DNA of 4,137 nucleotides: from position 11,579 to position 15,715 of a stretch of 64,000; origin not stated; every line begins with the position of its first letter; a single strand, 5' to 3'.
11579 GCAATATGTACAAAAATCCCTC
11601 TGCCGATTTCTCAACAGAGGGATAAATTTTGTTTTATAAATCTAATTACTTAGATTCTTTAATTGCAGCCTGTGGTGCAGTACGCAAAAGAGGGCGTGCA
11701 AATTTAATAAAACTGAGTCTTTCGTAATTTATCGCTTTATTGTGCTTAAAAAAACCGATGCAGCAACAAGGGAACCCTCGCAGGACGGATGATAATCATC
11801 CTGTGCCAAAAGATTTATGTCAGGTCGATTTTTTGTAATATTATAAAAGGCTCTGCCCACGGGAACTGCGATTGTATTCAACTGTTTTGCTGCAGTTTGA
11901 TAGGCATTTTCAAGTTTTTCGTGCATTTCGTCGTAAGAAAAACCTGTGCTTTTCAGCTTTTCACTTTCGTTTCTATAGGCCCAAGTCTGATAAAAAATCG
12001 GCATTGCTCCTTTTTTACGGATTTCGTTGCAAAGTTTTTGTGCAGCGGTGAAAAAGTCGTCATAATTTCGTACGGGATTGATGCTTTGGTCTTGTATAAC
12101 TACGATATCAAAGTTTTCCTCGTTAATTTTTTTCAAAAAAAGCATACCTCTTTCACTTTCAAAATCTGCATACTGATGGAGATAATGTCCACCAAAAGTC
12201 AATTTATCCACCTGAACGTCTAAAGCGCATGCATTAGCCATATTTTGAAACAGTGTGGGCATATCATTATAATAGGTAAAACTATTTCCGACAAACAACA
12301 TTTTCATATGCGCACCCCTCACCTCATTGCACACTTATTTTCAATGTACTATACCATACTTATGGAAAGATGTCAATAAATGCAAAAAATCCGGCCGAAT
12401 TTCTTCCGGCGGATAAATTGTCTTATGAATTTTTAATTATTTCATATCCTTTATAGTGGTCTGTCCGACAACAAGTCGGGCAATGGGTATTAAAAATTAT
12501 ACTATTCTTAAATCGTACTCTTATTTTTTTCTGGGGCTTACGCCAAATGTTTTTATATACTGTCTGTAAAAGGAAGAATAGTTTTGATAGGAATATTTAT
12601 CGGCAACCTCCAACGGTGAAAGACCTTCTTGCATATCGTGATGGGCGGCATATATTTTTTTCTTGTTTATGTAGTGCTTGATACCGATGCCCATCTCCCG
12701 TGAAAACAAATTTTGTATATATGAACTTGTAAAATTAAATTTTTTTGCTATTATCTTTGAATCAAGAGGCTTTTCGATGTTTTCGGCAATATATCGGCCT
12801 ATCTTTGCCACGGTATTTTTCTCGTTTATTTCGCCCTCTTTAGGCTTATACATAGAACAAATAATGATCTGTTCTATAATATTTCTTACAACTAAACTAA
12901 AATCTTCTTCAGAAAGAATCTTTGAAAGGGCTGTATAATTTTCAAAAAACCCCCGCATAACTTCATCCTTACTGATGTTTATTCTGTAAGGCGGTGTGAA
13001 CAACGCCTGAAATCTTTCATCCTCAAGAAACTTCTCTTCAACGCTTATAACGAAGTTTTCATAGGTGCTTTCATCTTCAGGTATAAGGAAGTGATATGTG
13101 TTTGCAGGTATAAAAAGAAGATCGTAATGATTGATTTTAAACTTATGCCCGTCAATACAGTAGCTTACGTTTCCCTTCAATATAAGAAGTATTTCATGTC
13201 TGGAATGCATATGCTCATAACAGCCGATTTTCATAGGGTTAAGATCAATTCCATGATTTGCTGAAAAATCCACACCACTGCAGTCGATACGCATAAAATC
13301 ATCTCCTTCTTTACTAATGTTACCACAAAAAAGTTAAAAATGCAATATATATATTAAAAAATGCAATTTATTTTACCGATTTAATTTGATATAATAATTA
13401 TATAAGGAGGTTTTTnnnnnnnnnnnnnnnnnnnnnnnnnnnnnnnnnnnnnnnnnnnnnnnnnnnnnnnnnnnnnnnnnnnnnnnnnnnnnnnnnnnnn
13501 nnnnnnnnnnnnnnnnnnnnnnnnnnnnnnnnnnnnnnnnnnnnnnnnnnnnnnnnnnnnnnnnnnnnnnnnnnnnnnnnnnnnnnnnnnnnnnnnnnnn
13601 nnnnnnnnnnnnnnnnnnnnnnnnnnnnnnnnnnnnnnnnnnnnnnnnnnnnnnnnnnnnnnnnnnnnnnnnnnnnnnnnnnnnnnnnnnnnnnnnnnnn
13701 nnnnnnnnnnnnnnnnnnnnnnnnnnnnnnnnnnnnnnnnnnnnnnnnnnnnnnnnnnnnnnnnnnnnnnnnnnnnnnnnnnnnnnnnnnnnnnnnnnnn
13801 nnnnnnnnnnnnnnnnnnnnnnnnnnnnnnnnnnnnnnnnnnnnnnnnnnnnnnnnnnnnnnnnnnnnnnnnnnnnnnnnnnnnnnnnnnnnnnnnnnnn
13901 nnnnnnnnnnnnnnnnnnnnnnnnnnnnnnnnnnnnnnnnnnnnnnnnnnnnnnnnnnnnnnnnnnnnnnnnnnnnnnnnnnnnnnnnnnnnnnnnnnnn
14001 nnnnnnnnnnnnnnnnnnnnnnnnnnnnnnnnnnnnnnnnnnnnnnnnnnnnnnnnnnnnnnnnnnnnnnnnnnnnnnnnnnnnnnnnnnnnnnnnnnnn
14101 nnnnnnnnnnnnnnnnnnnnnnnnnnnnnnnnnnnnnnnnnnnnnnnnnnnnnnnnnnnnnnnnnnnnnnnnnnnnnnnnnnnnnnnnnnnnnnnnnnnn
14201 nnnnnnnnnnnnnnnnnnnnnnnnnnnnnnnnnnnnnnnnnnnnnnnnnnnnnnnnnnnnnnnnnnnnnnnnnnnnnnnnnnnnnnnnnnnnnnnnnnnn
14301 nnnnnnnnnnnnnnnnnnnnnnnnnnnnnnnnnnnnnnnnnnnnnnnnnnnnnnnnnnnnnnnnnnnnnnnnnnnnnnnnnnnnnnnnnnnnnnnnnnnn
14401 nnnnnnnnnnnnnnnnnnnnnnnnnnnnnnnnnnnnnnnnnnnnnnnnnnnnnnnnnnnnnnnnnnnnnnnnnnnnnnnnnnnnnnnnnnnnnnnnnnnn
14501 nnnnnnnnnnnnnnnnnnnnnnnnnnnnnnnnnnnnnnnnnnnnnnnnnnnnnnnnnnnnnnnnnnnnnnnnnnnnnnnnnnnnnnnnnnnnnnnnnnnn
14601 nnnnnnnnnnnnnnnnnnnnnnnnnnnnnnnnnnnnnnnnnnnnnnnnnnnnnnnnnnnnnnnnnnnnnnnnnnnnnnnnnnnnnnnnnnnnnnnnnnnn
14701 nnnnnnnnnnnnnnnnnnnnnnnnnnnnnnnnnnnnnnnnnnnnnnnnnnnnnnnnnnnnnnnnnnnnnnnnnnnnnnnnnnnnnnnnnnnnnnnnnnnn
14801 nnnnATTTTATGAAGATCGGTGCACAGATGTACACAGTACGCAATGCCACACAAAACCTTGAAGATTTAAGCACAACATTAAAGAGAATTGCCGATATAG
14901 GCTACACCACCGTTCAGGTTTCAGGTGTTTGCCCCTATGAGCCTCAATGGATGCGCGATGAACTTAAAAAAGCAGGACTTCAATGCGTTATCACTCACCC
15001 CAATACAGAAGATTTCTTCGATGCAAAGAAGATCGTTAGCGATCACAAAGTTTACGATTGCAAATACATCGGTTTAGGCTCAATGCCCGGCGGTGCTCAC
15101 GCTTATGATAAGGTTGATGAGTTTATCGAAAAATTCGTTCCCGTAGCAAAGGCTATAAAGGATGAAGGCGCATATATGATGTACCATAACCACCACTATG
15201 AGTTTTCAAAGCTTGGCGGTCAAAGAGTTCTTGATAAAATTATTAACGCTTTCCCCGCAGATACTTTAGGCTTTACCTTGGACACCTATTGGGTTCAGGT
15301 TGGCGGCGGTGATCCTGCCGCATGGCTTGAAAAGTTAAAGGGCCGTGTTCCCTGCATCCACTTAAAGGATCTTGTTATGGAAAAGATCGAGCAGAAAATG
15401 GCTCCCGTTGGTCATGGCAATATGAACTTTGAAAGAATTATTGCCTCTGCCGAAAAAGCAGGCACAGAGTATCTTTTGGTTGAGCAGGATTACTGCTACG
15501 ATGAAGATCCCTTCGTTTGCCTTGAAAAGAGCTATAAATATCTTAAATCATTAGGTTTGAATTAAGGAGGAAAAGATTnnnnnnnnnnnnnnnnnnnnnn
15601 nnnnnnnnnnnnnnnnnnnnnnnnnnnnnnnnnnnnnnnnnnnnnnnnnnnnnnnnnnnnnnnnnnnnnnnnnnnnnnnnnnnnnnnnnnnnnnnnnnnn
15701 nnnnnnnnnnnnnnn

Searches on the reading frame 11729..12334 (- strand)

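Call 58: search_protein_families(library=pfam, proteins=[window:11729-12334:-])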
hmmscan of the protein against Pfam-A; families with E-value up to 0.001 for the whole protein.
window:11729-12334:- (201 aa): 1 family
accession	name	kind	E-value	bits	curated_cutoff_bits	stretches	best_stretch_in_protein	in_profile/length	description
PF16227.11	DUF4886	-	3.9e-14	52.7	26.7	1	66-199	74-212/242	Domain of unknown function (DUF4886)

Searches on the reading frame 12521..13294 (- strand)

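Call 14: search_protein_families(library=pfam, proteins=[window:12521-13294:-])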
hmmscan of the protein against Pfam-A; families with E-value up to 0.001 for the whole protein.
window:12521-13294:- (257 aa): 4 families
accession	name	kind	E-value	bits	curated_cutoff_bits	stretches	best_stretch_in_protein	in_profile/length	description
PF12833.13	HTH_18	-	8.4e-13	48.9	33.6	1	182-255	1-75/80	Helix-turn-helix domain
PF02311.25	AraC_binding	-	4.2e-10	39.9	21.1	1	23-103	14-94/135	AraC-like ligand binding domain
PF07883.17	Cupin_2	-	5.7e-07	29.6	27.2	1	24-70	10-56/70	Cupin domain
PF00165.29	HTH_AraC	-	4.6e-06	27.1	26.6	0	220-255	4-38/42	Bacterial regulatory helix-turn-helix proteins, AraC family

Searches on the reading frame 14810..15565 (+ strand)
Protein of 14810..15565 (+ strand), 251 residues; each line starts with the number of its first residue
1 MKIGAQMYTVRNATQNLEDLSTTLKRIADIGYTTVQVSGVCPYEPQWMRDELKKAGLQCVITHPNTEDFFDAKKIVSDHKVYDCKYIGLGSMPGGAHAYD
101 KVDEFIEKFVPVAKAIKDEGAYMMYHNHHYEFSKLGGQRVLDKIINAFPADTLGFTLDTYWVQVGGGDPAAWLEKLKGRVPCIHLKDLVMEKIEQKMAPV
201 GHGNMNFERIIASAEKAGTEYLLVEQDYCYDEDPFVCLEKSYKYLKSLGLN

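Call 14: search_protein_families(library=pfam, proteins=[window:14810-15565:+])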
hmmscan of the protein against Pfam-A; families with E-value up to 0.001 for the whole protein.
window:14810-15565:+ (251 aa): 1 family
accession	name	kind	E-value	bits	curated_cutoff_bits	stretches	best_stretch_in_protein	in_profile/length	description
PF01261.30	AP_endonuc_2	-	1.1e-12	48.6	31.1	1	25-226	2-229/249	Xylose isomerase-like TIM barrel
